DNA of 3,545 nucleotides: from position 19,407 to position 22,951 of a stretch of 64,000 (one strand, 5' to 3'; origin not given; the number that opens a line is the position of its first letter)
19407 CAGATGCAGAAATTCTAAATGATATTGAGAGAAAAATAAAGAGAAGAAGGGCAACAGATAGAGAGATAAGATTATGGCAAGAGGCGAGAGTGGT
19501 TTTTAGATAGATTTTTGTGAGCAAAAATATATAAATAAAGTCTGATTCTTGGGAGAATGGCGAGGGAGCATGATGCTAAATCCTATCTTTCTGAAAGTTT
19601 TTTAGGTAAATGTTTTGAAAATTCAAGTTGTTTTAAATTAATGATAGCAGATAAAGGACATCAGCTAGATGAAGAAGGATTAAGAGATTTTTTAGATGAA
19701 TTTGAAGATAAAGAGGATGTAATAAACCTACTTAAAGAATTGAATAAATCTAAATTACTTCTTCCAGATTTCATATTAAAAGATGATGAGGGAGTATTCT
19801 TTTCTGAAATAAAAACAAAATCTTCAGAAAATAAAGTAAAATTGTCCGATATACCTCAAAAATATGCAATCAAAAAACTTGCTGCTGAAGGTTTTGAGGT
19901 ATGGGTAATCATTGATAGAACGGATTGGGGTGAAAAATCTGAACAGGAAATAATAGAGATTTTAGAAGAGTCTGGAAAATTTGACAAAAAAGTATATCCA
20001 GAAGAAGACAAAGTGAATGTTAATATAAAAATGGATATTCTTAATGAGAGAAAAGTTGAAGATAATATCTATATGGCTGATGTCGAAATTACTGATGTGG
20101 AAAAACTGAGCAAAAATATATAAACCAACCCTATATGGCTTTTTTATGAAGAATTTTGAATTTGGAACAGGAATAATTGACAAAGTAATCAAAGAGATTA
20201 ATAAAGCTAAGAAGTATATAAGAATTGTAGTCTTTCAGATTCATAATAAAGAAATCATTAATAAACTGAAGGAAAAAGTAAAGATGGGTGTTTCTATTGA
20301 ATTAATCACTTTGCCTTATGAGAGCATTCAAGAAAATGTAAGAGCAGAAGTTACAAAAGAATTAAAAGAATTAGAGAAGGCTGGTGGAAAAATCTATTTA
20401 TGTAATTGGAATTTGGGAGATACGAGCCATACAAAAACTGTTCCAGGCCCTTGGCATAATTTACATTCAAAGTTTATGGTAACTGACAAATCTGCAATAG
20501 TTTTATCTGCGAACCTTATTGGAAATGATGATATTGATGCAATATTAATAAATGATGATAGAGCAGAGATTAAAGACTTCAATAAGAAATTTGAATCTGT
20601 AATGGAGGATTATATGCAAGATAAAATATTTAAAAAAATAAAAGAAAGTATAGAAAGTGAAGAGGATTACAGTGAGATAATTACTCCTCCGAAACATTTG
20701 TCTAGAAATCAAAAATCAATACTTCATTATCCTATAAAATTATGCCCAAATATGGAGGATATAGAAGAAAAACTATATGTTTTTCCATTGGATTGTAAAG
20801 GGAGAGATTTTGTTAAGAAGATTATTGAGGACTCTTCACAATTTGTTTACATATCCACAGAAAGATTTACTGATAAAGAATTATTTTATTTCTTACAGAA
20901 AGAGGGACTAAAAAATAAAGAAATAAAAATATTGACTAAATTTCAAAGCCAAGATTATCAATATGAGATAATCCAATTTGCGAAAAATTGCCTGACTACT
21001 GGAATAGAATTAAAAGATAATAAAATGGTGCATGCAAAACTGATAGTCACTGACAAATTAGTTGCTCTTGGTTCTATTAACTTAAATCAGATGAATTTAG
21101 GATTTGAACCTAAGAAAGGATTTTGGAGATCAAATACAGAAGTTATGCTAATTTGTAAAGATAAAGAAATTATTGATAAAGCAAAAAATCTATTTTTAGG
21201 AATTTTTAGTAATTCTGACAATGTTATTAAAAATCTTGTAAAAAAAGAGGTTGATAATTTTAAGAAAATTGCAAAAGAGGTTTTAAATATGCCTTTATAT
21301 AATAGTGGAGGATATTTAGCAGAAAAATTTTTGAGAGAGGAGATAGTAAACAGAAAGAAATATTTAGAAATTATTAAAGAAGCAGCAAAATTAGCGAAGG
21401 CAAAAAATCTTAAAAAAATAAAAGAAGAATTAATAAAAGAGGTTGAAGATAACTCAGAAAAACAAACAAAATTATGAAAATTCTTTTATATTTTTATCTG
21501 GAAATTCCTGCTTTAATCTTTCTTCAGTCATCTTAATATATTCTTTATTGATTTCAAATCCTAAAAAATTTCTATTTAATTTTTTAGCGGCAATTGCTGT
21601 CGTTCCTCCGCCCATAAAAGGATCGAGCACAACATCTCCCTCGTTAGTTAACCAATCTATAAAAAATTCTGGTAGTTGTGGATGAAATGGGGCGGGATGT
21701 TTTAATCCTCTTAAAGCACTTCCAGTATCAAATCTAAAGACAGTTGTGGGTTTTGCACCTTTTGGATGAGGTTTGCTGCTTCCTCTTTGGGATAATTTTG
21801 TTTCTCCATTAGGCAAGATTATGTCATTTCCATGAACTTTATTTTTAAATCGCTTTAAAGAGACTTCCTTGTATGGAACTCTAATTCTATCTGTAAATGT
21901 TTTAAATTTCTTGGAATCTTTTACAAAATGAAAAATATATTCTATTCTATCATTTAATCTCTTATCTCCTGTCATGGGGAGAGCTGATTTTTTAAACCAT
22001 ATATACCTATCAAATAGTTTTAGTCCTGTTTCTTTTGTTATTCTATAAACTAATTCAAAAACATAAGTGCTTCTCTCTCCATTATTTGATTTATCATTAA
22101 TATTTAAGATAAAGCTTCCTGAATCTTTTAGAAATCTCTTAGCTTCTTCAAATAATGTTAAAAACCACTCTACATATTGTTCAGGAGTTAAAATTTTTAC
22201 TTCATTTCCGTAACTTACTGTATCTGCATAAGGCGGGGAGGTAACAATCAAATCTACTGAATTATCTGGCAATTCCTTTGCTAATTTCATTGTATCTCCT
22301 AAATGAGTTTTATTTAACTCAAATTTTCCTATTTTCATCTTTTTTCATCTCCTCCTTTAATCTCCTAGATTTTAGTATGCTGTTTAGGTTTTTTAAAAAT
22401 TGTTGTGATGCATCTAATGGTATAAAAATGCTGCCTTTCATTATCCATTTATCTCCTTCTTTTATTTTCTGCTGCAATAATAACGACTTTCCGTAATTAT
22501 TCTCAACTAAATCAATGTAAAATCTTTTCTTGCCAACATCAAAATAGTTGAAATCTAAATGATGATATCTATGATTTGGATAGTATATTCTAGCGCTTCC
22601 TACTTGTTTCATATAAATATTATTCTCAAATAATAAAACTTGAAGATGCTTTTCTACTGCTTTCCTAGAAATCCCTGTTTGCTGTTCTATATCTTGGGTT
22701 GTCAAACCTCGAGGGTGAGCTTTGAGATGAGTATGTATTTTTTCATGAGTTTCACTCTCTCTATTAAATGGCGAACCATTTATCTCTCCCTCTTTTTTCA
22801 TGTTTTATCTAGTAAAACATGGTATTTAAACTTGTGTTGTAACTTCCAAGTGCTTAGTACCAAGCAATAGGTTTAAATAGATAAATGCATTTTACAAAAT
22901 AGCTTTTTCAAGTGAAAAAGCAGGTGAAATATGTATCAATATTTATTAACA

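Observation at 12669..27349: Recurrent GC-rich boundary motif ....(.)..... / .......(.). at the 3' side of orphan cassettes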

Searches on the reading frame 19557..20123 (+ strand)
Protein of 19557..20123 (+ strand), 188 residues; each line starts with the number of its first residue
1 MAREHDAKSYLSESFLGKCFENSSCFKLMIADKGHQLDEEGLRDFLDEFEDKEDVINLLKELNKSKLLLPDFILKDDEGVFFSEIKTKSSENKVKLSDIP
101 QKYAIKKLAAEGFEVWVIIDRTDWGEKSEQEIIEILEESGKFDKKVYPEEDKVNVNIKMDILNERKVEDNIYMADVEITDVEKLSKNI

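Call 13: search_protein_families(library=pfam, proteins=[window:19557-20123:+], max_evalue=0.01)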
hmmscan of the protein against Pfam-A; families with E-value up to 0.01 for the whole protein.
window:19557-20123:+ (188 aa): 1 family
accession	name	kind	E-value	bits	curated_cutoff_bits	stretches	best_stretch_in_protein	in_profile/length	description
PF01751.28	Toprim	-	0.0014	19.2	23.1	0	17-138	19-86/96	Toprim domain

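Call 56: find_encoding_contigs(protein=window:19557-20123:+, flank=6000, max_places=10)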
Protein window:19557-20123:+ (188 aa): 5 contigs read that carry it; 4 places shown.
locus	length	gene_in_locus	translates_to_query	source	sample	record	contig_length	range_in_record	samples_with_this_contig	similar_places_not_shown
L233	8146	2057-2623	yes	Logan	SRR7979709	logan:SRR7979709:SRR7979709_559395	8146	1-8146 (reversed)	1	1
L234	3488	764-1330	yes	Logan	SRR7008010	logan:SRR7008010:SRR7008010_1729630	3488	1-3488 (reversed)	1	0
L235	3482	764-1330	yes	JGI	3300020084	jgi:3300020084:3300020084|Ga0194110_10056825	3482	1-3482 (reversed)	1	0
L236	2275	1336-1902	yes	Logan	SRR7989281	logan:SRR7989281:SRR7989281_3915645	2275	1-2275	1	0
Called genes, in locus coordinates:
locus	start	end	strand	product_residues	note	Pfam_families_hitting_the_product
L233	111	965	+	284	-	-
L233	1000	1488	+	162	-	-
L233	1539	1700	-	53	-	-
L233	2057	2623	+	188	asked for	-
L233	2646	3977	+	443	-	PF13091:PLDc_2, PF00614:PLDc (faint), PF13091:PLDc_2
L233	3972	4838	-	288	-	PF01170:UPF0020 (faint), PF13847:Methyltransf_31 (faint), PF01555:N6_N4_Mtase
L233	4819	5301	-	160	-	-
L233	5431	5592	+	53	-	-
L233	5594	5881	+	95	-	-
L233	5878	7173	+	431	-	-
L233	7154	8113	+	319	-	PF05168:HEPN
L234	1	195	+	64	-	?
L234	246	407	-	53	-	-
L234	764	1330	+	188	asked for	-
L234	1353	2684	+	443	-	PF13091:PLDc_2, PF00614:PLDc (faint), PF13091:PLDc_2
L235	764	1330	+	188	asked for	-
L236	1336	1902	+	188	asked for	-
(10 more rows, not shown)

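Call 68: search_protein_families(library=padloc, proteins=[window:19557-20123:+], max_evalue=0.01)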
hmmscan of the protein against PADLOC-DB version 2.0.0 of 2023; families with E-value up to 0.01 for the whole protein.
window:19557-20123:+ (188 aa): 0 families

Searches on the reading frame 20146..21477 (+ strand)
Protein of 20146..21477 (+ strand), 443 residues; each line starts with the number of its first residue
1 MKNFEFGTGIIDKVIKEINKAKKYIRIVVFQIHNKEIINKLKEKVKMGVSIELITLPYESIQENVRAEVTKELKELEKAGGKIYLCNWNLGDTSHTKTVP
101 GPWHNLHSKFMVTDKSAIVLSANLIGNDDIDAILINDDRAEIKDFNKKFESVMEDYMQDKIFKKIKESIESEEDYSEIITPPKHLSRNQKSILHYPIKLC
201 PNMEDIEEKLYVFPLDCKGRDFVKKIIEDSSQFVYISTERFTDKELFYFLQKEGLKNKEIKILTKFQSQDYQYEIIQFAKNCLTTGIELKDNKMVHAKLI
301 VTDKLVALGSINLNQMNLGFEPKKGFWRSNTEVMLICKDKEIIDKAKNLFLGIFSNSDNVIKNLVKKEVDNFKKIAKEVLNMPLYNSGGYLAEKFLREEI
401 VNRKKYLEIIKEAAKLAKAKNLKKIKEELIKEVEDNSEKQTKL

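Call 13: search_protein_families(library=pfam, proteins=[window:20146-21477:+], max_evalue=0.01)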
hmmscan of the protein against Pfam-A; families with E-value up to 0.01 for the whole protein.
window:20146-21477:+ (443 aa): 3 families
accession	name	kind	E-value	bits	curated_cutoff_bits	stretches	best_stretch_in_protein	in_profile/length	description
PF13091.12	PLDc_2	-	3.6e-27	95.2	27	2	14-152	1-131/132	PLD-like domain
PF00614.28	PLDc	-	5.1e-06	26.7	21.9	0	106-126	5-26/28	Phospholipase D Active site motif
PF07894.18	SACK1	-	0.008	16.2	21.4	0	220-257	127-164/274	Scaffolding anchor of CK1 domain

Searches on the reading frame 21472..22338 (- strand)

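Call 13: search_protein_families(library=pfam, proteins=[window:21472-22338:-], max_evalue=0.01)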
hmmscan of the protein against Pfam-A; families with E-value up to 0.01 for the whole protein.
window:21472-22338:- (288 aa): 6 families
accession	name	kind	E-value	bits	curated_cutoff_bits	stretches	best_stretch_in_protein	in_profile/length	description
PF01555.25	N6_N4_Mtase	-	1.5e-50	172.6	26.7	1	28-273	1-221/221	DNA methylase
PF01170.24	UPF0020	-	1.1e-06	29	22.3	0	20-53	112-147/197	RMKL-like, methyltransferase domain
PF13847.12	Methyltransf_31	-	0.00023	21.3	27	0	233-283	3-55/145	Methyltransferase domain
PF09445.16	Methyltransf_15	-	0.0051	16.8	22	0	236-273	3-40/165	RNA cap guanine-N2 methyltransferase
PF05175.20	MTS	-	0.0065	16.6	23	0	19-108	90-168/170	Methyltransferase small domain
PF02086.21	MethyltransfD12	-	0.0067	16.6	22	0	233-286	20-72/253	D12 class N6 adenine-specific DNA methyltransferase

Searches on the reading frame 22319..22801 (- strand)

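Call 13: search_protein_families(library=pfam, proteins=[window:22319-22801:-], max_evalue=0.01)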
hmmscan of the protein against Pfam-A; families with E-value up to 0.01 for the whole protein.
window:22319-22801:- (160 aa): 7 families
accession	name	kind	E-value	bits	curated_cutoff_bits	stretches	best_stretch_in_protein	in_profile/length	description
PF17007.11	HTH_micro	-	9.3e-05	21.9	27.3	1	19-83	194-258/454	HTH-like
PF04845.19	PurA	-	0.00016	21.5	25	1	79-145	80-146/219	PurA ssDNA and RNA-binding protein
PF08279.18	HTH_11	-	0.00021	21.6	25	1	20-56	3-39/55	HTH domain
PF13412.12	HTH_24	-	0.0019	18.2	21.9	1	16-56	2-41/48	Winged helix-turn-helix DNA-binding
PF24033.1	DUF7342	-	0.0021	18.5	31.6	1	32-82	17-67/150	Family of unknown function (DUF7342)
PF03962.21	Mnd1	-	0.005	17.5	23.5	0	38-74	21-57/60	Mnd1 HTH domain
PF12840.13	HTH_20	-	0.0086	16.5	27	0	25-57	12-43/51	Helix-turn-helix domain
